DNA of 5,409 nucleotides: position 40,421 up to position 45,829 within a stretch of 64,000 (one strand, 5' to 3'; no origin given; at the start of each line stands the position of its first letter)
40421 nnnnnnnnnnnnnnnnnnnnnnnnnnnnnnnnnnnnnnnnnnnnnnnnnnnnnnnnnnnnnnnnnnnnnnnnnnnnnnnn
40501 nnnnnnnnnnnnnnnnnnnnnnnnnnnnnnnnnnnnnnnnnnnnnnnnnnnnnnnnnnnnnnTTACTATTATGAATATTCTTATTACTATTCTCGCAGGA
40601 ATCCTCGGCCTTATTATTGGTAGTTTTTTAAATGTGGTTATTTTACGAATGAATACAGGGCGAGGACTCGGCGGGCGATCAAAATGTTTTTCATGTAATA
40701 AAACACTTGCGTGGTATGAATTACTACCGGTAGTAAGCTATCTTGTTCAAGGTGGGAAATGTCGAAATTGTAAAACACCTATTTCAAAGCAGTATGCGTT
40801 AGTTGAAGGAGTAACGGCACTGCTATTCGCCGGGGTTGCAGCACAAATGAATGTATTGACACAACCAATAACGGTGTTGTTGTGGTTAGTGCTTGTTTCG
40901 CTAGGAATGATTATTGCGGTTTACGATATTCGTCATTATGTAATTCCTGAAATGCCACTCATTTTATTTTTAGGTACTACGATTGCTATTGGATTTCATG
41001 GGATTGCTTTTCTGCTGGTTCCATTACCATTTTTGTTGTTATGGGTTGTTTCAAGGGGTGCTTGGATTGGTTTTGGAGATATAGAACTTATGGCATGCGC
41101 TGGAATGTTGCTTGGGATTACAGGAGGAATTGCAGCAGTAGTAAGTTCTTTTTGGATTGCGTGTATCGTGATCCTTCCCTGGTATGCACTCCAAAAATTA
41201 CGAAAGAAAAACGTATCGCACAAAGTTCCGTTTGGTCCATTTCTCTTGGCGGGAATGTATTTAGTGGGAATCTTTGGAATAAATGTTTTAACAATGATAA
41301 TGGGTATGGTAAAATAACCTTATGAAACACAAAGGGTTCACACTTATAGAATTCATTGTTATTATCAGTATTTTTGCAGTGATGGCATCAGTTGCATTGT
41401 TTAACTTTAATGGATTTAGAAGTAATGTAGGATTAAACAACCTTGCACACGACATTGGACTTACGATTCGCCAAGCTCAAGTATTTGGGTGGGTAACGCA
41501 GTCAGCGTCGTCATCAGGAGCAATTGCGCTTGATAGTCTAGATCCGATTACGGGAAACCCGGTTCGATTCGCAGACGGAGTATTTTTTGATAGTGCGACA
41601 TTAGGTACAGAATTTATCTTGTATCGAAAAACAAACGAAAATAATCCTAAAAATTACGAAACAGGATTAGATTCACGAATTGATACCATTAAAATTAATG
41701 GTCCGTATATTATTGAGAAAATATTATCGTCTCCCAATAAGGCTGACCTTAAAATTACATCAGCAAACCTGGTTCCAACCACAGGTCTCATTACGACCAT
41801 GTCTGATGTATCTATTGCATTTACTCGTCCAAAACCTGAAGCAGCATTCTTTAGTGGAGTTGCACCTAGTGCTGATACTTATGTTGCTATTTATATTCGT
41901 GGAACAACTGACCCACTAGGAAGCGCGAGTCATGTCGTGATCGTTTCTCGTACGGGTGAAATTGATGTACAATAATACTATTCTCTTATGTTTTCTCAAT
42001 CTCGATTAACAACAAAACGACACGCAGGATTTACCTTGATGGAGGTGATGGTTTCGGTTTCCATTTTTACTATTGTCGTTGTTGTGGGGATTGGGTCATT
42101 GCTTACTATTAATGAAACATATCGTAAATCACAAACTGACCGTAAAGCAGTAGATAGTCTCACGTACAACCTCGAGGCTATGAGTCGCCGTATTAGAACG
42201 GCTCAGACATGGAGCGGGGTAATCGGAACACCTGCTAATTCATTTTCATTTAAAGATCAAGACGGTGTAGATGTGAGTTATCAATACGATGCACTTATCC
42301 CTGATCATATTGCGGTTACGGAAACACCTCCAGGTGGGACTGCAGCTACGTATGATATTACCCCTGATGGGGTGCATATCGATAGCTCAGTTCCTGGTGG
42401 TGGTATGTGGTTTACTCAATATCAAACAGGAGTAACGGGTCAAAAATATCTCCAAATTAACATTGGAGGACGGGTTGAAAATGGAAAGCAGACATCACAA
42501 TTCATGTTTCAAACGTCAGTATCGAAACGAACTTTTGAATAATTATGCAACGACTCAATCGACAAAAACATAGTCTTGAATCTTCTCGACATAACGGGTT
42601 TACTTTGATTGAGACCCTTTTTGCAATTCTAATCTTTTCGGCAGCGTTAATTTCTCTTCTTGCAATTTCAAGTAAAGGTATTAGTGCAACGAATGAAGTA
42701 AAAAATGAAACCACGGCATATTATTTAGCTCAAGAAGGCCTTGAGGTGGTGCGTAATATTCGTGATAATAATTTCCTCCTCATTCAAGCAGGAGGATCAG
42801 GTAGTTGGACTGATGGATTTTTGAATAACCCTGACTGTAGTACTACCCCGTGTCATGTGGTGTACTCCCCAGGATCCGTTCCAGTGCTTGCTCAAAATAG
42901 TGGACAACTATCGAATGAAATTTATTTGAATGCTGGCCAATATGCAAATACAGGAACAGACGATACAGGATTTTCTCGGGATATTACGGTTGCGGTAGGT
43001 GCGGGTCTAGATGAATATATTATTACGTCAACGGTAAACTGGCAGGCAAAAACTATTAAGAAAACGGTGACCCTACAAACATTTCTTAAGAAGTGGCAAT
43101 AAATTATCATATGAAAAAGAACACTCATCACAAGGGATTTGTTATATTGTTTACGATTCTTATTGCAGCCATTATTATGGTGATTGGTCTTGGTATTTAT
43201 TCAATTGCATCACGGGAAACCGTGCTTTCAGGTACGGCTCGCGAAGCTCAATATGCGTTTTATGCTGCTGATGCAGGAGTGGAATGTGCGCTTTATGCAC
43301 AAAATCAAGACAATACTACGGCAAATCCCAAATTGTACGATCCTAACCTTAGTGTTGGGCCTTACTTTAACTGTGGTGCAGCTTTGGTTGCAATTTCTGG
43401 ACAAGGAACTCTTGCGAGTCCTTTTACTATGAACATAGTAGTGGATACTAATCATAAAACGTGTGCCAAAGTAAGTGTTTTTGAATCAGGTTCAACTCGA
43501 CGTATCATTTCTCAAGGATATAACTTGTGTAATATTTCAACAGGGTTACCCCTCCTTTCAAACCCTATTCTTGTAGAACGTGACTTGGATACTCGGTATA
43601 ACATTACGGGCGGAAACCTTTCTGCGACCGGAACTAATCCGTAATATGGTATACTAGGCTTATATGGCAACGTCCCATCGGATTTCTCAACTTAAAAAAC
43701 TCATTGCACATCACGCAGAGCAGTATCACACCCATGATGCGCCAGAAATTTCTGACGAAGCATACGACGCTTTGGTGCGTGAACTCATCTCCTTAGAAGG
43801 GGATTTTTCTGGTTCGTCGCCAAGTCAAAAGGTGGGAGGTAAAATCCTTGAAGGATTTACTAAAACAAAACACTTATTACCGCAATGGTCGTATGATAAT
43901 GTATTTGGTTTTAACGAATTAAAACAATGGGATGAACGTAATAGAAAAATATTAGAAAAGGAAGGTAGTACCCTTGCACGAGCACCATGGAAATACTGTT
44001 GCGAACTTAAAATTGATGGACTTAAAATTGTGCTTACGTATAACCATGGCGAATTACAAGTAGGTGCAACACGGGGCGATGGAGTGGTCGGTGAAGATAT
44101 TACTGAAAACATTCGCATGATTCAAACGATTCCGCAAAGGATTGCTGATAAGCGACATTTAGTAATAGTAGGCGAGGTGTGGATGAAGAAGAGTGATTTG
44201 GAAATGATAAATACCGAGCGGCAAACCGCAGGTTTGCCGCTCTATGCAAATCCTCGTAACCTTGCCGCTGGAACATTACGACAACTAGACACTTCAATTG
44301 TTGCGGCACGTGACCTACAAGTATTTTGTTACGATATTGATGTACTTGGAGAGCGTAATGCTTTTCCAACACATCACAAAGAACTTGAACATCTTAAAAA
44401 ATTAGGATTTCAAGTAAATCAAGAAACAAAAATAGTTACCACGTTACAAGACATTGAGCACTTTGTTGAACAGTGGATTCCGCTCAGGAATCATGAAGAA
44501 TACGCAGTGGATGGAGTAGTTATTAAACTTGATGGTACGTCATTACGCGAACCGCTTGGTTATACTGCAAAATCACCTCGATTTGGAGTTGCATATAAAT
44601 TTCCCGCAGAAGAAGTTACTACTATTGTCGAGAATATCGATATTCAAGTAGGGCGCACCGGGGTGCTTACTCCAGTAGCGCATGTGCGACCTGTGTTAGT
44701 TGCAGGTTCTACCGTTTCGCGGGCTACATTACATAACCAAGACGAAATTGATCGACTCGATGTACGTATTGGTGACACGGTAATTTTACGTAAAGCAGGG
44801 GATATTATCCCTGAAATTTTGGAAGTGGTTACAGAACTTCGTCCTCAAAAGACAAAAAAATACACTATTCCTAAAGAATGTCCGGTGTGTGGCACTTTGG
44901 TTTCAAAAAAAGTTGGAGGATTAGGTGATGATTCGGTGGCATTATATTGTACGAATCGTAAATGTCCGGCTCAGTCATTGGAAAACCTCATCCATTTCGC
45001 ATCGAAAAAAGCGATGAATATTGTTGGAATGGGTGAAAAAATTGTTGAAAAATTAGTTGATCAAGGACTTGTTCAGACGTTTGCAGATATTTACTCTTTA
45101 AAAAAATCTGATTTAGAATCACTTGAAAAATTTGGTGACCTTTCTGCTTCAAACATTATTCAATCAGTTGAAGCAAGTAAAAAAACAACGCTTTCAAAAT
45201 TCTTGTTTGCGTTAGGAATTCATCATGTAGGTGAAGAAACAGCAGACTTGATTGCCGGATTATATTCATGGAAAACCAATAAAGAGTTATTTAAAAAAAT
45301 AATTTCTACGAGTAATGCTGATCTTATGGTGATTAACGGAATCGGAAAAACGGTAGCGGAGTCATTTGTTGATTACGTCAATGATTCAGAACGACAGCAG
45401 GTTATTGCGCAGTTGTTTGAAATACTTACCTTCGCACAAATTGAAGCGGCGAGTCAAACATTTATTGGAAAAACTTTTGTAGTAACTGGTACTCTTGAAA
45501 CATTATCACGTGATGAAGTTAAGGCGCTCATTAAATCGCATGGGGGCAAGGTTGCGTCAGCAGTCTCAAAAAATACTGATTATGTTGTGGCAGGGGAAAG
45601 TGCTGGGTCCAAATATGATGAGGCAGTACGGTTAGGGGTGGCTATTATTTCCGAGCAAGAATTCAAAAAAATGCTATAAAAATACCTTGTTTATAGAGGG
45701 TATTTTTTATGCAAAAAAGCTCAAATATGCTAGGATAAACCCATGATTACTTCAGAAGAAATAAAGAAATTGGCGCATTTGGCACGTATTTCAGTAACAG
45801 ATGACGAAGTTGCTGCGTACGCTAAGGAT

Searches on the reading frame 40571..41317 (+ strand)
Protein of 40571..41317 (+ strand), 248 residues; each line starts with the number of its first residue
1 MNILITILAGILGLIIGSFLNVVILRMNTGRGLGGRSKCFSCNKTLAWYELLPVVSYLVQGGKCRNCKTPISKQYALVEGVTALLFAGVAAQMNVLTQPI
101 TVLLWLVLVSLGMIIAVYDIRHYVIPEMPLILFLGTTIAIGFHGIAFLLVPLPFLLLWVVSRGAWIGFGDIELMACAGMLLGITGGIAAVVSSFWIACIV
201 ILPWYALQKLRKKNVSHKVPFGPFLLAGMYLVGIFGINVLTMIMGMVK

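Call 81: search_protein_families(library=pfam, max_evalue=0.001, proteins=[window:40571-41317:+])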
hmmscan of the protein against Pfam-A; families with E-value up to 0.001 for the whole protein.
window:40571-41317:+ (248 aa): 2 families
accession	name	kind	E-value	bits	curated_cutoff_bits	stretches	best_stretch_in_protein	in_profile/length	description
PF06750.18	A24_N_bact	-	9.4e-29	99.8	23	1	11-92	1-83/84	Bacterial Peptidase A24 N-terminal domain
PF01478.23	Peptidase_A24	-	0.00011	23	26.5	1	106-201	1-103/104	Type IV leader peptidase family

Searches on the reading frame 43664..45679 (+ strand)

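Call 81: search_protein_families(library=pfam, max_evalue=0.001, proteins=[window:43664-45679:+])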
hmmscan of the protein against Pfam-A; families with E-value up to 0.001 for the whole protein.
window:43664-45679:+ (671 aa): 9 families
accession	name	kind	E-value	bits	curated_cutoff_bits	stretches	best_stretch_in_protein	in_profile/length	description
PF01653.23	DNA_ligase_aden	-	4.3e-81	272.6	27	1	64-316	3-253/253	NAD-dependent DNA ligase adenylation domain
PF03120.22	DNA_ligase_OB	-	3.6e-34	116.9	32.9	1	319-396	1-78/79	NAD-dependent DNA ligase OB-fold domain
PF00533.33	BRCT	-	5.2e-16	59.1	21.3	1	600-670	6-77/78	BRCA1 C Terminus (BRCT) domain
PF12826.13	HHH_2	-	2.7e-12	47.1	27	1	512-581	1-64/64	Helix-hairpin-helix motif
PF12738.14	PTCB-BRCT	-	1.3e-07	31.9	22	1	608-663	6-60/63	twin BRCT domain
PF03119.21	DNA_ligase_ZBD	-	3.3e-07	30.5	25.8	1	405-436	1-27/27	NAD-dependent DNA ligase C4 zinc finger domain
PF22745.1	Nlig-Ia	-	1.4e-06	29.3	27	1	4-60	3-59/92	DNA ligase-like, N-terminal NAD+-binding domain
PF16589.12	BRCT_2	-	1.6e-06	28.7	27.3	1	599-664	2-67/86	BRCT domain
PF14520.12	HHH_5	-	3.4e-06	27.9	27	0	452-501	6-54/57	Helix-hairpin-helix domain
